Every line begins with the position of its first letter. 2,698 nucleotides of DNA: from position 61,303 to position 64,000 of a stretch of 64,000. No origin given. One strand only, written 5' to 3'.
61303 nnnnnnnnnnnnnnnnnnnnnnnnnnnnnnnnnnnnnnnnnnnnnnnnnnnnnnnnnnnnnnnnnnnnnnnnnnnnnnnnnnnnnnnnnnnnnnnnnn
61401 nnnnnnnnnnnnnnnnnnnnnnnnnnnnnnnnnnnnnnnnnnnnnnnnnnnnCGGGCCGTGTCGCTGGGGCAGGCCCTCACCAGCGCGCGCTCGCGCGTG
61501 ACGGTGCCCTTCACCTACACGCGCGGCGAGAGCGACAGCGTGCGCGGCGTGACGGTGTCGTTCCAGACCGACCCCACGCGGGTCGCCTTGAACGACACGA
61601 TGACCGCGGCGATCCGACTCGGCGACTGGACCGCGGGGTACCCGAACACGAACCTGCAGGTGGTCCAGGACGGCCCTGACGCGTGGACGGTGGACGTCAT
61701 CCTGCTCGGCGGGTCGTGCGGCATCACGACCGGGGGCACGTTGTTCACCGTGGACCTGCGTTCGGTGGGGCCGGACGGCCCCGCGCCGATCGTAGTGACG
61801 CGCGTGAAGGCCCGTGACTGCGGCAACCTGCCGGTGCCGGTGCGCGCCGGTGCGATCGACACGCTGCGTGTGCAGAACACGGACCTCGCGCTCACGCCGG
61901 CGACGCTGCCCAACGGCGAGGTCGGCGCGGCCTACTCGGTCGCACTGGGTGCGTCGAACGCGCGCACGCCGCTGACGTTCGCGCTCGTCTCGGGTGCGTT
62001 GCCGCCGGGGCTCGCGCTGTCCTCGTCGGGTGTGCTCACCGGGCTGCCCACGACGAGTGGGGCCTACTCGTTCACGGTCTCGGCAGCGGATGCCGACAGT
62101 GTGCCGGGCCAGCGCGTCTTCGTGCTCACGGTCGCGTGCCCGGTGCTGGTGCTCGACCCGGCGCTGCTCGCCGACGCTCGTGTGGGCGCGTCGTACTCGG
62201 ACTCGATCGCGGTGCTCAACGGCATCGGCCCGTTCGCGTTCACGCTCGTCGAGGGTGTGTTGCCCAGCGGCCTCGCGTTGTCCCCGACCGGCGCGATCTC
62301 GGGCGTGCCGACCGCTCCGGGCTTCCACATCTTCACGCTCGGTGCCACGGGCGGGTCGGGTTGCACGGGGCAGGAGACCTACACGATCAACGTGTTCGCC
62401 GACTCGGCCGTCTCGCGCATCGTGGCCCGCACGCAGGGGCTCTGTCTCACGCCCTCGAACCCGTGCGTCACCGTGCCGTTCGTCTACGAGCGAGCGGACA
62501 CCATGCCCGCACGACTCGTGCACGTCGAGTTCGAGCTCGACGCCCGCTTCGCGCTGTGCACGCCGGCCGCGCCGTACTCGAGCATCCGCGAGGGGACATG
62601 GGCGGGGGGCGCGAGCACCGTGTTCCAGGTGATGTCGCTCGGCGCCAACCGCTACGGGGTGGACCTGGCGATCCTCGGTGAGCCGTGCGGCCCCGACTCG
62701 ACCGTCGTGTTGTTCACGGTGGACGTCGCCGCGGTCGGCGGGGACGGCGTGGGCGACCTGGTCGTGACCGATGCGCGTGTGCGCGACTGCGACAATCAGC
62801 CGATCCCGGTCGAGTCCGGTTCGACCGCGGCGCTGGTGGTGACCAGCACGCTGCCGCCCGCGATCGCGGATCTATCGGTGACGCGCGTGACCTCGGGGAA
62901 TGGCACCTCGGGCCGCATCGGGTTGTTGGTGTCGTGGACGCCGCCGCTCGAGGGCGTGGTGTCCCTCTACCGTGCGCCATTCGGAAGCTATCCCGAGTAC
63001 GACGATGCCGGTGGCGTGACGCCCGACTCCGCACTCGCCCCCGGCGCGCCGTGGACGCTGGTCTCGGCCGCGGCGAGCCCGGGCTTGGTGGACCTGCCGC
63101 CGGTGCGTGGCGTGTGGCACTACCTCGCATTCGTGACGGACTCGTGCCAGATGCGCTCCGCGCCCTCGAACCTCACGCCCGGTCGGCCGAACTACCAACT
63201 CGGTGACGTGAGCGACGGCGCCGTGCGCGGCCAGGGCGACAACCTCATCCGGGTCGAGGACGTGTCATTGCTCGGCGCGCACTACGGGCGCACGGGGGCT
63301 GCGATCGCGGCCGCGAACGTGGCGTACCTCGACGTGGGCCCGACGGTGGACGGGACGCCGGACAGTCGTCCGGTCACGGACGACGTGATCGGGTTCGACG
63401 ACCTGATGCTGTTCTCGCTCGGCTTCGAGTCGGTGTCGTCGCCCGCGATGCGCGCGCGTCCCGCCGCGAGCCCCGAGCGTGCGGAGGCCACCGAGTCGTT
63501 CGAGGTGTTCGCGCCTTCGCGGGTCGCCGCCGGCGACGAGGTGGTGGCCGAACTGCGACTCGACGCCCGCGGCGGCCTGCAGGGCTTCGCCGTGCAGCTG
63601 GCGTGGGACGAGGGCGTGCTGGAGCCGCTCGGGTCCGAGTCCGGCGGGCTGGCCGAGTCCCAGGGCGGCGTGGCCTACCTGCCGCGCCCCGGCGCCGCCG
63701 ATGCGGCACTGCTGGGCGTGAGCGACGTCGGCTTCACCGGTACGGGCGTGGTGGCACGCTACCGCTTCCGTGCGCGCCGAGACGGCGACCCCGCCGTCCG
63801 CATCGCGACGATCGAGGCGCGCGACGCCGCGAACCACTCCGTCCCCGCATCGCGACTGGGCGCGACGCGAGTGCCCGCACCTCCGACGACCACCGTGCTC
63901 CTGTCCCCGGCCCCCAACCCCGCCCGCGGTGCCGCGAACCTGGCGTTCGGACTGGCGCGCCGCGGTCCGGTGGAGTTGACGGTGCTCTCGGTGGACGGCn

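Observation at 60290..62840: Threefold super-repeat of (He_PIG Ig x2 + Cys-containing beta-sandwich module) in the giant ORF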

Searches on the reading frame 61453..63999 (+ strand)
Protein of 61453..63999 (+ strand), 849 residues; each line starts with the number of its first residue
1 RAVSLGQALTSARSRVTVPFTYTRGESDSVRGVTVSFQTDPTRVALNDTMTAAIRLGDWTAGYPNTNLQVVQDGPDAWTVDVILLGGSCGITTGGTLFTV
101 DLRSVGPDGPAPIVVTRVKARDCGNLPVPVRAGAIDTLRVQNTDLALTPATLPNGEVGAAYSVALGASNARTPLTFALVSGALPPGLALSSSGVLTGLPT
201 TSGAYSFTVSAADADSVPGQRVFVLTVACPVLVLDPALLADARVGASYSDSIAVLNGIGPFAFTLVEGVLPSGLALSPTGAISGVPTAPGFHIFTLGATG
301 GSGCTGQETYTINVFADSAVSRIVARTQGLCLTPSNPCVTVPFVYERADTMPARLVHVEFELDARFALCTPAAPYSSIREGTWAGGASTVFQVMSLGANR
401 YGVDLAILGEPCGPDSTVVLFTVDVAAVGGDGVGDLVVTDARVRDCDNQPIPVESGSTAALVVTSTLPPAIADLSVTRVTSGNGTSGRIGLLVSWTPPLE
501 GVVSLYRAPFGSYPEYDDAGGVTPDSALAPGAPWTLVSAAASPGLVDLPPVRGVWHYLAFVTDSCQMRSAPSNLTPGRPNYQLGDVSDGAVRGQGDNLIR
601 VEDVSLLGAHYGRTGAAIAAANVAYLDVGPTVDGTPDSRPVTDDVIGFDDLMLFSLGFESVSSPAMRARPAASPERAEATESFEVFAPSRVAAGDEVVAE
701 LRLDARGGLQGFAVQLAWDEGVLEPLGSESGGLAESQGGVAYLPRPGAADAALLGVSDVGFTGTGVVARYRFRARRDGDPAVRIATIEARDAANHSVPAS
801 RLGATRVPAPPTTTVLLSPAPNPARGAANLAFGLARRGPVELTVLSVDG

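Call 42: find_related_loci(query=window:61453-63999:+, collection=genome_contigs, flank=3000)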
Query window:61453-63999:+ (849 aa) in genome_contigs; peptide patterns used: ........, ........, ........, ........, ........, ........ (x = any residue, [..] = any of these).
127 stretches matched a pattern; 3 encode a relative of the query (tblastn E <= 1e-3); 3 distinct loci.
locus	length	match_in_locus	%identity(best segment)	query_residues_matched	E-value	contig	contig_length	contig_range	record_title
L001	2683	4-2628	87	1-849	0e+0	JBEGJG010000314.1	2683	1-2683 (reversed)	MAG: Candidatus Eisenbacteria bacterium isolate NASQAN2015_150_F_bin.10 scaffold_2621, whole genome shotgun sequence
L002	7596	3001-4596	39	6-849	2e-83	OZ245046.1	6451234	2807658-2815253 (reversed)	MAG: Candidatus Eiseniibacteriota bacterium isolate 9d5bca9a-b2ae-4bb4-9135-b14f0b5ecb2e genome assembly, chromosome: 1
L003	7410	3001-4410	41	18-797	2e-80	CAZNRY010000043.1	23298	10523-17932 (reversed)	MAG TPA_asm: uncultured bacterium isolate SRP302447_co3_234 genome assembly, contig: NODE_5962_length_23298_cov_6.976208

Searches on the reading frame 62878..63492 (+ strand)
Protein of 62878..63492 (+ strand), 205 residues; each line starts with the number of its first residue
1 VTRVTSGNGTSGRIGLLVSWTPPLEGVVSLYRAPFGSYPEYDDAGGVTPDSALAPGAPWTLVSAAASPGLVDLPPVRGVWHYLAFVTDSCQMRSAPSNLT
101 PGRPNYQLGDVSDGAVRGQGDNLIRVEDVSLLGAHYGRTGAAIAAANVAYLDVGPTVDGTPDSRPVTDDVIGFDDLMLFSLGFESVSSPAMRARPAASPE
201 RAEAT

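Call 9: search_protein_families(library=pfam, proteins=[window:62878-63492:+], max_evalue=10)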
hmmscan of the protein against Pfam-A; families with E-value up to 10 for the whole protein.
window:62878-63492:+ (205 aa): 1 family
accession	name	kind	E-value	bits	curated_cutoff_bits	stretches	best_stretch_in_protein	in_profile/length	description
PF22645.1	GKRP_SIS_N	-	0.17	12.1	27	1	4-19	20-35/113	Glucokinase regulatory protein N-terminal SIS domain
